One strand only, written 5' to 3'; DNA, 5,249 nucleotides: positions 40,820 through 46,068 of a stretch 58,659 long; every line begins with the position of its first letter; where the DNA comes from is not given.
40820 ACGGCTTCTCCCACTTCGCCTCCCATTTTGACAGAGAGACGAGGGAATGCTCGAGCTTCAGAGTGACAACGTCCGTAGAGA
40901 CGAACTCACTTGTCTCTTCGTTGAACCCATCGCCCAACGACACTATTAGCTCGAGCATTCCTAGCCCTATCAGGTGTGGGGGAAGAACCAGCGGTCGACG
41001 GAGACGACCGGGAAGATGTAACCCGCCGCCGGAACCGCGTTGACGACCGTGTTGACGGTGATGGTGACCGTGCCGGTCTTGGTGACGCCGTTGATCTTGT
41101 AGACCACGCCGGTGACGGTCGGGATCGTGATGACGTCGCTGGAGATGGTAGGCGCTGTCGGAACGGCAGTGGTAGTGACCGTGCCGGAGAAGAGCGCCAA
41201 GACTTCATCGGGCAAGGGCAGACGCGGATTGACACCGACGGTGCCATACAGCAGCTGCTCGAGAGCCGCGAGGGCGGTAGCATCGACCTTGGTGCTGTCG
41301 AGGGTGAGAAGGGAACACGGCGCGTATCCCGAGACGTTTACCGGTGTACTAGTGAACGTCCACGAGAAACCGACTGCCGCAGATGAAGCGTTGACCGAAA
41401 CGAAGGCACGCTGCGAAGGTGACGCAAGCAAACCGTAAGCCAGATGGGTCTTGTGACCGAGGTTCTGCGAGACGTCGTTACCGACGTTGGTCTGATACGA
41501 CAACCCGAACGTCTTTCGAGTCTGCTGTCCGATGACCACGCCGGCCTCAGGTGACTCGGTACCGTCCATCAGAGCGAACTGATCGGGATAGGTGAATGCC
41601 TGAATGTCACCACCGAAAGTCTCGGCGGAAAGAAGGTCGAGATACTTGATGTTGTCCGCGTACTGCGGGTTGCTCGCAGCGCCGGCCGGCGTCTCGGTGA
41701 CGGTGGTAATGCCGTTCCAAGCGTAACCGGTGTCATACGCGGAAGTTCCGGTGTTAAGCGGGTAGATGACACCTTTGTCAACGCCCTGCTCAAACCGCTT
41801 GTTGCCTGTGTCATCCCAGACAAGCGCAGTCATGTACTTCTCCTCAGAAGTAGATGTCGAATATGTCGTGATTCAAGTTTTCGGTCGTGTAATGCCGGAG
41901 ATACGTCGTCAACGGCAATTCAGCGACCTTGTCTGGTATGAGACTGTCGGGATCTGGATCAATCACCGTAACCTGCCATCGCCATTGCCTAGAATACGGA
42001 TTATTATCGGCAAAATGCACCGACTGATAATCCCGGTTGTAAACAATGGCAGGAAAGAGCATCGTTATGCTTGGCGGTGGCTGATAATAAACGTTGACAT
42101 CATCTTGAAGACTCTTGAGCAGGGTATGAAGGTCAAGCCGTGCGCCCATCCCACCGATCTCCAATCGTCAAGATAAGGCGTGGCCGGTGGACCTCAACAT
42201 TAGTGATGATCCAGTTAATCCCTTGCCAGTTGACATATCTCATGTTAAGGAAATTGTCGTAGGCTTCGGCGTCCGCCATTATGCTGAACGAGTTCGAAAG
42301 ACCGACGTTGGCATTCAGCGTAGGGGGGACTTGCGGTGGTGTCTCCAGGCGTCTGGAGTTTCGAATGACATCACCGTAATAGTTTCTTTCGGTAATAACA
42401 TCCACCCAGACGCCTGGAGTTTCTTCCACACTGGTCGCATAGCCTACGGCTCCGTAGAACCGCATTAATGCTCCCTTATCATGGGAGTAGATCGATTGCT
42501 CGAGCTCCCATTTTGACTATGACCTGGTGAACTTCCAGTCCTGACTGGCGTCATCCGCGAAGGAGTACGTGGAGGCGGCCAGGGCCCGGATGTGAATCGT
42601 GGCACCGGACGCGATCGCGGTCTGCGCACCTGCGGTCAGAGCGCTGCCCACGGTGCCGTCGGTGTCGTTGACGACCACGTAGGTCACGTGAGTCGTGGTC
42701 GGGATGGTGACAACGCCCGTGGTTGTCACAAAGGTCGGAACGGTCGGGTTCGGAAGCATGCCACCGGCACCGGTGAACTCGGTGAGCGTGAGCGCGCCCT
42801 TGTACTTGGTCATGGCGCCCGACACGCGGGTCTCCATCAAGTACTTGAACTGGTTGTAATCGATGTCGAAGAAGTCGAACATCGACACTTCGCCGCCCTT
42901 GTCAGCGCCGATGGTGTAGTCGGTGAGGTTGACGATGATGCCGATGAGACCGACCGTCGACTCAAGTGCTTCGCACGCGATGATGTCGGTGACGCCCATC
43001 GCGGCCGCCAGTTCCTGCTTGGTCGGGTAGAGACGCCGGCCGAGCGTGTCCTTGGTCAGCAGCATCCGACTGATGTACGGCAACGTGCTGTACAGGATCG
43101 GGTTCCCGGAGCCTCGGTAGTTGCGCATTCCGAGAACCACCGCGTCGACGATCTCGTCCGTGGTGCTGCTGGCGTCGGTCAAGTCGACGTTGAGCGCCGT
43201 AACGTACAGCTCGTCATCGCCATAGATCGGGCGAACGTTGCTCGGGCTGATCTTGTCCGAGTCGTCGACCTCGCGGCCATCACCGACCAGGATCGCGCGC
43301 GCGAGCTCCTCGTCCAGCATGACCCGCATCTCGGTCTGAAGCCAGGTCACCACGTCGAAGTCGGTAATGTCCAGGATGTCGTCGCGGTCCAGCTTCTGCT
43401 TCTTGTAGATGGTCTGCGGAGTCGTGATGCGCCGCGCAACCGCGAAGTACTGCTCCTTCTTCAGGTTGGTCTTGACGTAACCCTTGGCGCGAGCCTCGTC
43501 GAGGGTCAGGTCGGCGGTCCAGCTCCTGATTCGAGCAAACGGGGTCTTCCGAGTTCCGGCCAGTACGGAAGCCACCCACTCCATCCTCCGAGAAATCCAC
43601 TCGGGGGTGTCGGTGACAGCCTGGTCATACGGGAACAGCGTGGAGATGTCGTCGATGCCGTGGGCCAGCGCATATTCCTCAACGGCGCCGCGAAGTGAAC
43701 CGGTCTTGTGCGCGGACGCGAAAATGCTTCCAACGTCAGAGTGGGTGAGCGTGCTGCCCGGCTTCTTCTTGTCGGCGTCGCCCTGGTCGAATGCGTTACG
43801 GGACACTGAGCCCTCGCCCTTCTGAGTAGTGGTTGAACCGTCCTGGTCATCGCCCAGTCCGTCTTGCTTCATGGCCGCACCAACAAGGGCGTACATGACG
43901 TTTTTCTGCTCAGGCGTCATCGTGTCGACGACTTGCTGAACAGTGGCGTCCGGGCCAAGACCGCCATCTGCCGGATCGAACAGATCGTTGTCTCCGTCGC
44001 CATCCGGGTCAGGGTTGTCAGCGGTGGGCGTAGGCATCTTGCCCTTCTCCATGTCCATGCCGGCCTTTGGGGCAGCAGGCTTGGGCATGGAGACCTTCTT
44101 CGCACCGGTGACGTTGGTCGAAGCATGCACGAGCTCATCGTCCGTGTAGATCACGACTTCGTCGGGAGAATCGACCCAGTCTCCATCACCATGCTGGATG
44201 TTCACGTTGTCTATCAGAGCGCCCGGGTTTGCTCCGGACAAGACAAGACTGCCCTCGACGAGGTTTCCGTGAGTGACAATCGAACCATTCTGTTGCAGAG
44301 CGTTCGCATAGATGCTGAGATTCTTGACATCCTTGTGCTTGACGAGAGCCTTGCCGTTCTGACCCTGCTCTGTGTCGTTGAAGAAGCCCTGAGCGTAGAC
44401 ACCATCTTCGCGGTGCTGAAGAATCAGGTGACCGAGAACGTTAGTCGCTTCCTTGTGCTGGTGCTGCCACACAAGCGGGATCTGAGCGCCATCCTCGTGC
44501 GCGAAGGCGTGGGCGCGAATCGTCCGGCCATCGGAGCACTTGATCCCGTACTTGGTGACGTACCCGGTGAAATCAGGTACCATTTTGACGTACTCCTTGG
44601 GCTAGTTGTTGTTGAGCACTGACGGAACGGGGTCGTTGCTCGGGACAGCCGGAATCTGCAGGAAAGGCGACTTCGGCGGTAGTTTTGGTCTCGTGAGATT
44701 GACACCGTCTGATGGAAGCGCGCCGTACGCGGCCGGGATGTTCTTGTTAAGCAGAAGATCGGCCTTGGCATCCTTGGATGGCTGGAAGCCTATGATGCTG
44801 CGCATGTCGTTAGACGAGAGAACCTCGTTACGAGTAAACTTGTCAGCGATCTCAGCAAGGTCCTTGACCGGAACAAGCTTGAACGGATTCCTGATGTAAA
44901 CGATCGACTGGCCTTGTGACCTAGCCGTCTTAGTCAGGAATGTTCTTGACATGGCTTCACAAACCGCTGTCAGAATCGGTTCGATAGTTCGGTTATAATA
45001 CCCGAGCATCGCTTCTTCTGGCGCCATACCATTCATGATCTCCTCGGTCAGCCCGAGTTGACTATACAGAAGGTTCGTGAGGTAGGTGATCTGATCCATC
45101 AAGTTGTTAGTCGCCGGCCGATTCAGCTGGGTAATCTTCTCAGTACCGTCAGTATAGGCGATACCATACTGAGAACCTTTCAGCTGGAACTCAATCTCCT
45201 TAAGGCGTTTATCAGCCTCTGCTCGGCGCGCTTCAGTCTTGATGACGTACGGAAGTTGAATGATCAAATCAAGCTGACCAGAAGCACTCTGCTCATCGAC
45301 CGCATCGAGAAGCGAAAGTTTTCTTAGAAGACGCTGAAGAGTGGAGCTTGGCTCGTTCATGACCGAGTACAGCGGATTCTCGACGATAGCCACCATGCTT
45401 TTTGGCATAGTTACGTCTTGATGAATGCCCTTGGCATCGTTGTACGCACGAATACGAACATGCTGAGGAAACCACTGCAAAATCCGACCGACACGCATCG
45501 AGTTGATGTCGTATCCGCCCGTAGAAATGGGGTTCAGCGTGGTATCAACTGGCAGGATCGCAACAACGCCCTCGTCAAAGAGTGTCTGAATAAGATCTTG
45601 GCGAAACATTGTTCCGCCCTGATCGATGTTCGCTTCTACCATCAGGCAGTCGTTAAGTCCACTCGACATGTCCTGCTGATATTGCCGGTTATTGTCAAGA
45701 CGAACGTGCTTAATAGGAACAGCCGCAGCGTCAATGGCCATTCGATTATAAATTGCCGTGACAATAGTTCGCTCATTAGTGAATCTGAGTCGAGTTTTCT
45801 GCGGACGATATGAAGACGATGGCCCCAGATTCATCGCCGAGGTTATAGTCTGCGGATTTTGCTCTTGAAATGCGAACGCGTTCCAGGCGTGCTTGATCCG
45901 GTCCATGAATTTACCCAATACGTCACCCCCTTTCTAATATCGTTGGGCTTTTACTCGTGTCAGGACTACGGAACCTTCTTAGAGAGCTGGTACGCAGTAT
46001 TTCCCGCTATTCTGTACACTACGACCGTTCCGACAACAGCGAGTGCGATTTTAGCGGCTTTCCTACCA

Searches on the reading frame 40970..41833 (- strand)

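Call 64: search_protein_families(library=phrogs, proteins=[window:40970-41833:-], max_evalue=0.001)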
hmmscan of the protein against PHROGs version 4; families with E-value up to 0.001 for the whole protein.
window:40970-41833:- (287 aa): 1 family
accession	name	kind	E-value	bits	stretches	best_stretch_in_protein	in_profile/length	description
phrog_2645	-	tail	7.8e-96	321.5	1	1-269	1-268/270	major tail protein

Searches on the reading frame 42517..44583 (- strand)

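Call 64: search_protein_families(library=phrogs, proteins=[window:42517-44583:-], max_evalue=0.001)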
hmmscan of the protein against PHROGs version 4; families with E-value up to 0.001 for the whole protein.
window:42517-44583:- (688 aa): 2 families
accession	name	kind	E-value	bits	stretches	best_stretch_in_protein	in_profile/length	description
phrog_3270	-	head and packaging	4.7e-217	723.4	1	2-636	4-599/603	head maturation protease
phrog_7080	-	head and packaging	6.4e-08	33.2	1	366-580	98-293/317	major head protein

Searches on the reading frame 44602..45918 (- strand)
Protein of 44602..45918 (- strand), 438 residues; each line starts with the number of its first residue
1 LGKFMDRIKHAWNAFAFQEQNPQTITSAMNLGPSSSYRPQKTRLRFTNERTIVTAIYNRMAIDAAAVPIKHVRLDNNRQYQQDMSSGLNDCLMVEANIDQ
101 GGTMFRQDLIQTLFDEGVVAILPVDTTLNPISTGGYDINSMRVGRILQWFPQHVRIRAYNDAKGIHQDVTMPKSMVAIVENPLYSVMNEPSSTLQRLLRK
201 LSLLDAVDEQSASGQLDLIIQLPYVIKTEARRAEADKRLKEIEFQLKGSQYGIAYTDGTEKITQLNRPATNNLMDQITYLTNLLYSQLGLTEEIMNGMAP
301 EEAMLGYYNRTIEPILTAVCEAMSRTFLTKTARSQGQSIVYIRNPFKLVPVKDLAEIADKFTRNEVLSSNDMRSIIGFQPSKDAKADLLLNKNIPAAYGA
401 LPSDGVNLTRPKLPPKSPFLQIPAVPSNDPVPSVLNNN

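Call 64: search_protein_families(library=phrogs, proteins=[window:44602-45918:-], max_evalue=0.001)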
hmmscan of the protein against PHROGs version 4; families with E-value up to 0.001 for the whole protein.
window:44602-45918:- (438 aa): 2 families
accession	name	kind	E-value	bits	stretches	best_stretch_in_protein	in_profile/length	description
phrog_12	-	head and packaging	1.4e-39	137.6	1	3-393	49-435/646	portal protein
phrog_5929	-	head and packaging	1.2e-05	25.7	1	301-390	106-194/228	portal protein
